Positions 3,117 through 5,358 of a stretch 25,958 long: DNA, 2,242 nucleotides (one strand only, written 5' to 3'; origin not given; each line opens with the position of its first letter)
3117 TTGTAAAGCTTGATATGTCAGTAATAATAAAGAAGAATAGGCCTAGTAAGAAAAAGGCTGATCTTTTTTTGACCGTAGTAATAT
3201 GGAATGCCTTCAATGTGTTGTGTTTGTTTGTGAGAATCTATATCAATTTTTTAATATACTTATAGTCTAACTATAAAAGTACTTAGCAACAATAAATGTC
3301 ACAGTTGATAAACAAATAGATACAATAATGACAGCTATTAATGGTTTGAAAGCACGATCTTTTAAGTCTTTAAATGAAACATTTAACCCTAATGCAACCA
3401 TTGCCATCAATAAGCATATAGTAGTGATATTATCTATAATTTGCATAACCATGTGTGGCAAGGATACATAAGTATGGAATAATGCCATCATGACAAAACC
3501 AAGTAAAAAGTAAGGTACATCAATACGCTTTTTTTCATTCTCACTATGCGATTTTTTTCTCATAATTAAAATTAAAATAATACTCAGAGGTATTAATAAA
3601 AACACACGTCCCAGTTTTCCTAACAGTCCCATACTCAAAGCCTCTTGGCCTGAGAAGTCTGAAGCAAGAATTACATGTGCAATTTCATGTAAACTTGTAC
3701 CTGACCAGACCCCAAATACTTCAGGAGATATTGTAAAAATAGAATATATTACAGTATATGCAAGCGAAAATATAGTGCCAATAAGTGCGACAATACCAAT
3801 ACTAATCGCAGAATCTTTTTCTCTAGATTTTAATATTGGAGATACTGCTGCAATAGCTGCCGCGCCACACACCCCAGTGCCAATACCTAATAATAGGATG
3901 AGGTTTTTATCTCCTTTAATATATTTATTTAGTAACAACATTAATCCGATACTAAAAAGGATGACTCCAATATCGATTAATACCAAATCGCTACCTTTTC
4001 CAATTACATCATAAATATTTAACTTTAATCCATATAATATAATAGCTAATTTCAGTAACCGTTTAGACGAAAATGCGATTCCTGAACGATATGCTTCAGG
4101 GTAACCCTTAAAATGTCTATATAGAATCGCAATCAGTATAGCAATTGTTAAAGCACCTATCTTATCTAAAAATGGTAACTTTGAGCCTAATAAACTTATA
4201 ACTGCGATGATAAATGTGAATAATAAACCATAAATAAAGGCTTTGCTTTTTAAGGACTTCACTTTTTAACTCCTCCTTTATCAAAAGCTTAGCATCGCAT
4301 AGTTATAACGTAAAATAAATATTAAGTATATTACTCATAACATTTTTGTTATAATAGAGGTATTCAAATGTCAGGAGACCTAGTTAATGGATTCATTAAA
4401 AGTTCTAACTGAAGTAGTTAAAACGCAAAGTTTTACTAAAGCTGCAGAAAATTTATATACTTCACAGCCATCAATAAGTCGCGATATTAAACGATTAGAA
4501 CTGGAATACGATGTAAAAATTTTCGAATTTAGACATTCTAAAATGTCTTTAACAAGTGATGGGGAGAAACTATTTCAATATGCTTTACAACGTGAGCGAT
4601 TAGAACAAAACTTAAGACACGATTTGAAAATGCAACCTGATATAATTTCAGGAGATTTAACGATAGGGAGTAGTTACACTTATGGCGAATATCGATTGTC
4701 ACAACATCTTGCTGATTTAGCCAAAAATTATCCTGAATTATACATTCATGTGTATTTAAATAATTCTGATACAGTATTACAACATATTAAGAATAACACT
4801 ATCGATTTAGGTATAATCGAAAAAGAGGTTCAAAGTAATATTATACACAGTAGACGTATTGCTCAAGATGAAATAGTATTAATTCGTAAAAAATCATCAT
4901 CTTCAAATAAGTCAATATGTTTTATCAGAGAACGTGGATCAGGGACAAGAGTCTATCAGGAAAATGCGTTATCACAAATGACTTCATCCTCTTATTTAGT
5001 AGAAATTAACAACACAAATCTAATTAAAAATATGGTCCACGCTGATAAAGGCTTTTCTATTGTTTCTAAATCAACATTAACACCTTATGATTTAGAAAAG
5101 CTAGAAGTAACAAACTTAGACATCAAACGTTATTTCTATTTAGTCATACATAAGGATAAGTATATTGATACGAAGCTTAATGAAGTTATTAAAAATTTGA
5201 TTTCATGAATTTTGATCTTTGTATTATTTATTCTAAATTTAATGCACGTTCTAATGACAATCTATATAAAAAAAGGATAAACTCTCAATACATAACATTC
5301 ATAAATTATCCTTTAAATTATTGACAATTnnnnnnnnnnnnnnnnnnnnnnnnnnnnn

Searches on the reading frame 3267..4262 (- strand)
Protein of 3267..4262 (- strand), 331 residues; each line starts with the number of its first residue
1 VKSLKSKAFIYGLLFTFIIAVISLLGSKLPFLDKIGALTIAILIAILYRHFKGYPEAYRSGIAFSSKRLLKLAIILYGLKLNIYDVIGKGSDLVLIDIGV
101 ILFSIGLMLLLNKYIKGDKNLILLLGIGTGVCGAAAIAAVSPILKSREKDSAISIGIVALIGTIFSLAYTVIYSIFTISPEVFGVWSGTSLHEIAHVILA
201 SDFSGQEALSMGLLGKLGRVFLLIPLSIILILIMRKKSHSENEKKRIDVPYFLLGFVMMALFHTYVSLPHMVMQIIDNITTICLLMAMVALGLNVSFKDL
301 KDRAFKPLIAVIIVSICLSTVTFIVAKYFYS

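Call 4: search_protein_families(library=pfam, proteins=[window:3267-4262:-])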
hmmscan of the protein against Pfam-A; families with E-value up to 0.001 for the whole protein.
window:3267-4262:- (331 aa): 1 family
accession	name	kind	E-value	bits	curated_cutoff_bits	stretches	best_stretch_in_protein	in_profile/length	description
PF03601.19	Cons_hypoth698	-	6.1e-93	311.5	24.5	1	12-310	2-303/304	Conserved hypothetical protein 698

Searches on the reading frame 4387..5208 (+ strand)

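Call 4: search_protein_families(library=pfam, proteins=[window:4387-5208:+])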
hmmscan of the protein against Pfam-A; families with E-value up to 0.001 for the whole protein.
window:4387-5208:+ (273 aa): 2 families
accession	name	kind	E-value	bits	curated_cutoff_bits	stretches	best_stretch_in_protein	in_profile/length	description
PF03466.25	LysR_substrate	-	2.3e-21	76.6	28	1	88-269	5-202/209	LysR substrate binding domain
PF00126.33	HTH_1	-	4.2e-17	62.3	26.6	1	2-60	2-60/60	Bacterial regulatory helix-turn-helix protein, lysR family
